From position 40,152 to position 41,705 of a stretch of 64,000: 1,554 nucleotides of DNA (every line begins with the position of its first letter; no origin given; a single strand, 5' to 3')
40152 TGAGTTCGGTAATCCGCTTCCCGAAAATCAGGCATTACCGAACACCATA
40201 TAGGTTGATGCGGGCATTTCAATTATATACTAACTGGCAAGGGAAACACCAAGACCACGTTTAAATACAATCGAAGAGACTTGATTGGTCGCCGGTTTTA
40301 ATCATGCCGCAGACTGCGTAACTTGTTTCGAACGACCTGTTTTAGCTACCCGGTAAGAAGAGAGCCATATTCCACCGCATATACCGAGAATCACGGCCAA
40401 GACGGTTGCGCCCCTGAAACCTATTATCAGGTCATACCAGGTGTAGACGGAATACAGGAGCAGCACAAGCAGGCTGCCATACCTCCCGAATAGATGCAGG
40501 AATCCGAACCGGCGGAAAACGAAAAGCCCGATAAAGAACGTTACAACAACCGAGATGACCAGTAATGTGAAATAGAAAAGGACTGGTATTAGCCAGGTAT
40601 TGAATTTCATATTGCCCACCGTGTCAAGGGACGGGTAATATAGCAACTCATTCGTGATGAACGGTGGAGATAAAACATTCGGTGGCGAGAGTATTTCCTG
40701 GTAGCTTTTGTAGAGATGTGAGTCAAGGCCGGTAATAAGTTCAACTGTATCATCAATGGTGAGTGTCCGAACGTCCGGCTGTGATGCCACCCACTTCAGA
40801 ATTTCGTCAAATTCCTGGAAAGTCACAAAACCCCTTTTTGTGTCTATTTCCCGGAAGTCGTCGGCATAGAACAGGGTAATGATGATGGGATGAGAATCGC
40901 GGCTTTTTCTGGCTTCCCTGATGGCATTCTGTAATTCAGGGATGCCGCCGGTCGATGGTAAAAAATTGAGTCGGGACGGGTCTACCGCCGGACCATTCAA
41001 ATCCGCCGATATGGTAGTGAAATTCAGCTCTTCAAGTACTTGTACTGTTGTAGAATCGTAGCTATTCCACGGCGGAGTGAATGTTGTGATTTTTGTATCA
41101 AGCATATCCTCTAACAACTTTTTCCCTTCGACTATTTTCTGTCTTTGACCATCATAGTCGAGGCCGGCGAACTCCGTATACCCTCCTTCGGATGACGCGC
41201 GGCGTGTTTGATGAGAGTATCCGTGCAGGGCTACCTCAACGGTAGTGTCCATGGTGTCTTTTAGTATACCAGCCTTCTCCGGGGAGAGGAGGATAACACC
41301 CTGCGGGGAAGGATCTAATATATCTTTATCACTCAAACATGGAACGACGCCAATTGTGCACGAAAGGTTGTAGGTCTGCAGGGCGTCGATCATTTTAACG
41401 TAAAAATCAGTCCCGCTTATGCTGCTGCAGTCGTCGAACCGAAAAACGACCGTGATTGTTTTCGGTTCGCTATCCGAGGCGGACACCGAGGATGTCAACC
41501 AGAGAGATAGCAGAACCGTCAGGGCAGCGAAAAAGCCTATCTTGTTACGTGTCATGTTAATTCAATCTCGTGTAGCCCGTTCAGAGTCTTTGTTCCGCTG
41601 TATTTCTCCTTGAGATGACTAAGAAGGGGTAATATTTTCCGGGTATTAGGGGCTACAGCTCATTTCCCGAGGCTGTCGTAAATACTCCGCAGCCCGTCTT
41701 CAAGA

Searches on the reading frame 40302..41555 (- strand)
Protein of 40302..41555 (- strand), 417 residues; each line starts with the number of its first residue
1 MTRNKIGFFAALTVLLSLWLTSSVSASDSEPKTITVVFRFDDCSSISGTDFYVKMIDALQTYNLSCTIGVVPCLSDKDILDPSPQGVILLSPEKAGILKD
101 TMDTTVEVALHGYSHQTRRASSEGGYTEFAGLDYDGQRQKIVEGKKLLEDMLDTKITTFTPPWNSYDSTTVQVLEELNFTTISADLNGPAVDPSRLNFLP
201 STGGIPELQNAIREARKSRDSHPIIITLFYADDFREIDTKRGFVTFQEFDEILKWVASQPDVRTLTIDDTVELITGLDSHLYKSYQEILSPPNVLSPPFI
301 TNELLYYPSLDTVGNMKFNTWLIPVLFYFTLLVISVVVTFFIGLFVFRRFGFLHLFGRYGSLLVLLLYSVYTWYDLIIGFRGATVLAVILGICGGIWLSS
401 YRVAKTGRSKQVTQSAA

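Call 63: find_encoding_contigs(protein=window:40302-41555:-, flank=10000, max_places=1)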
Protein window:40302-41555:- (417 aa): no gene with exactly this product is on record in the collection.
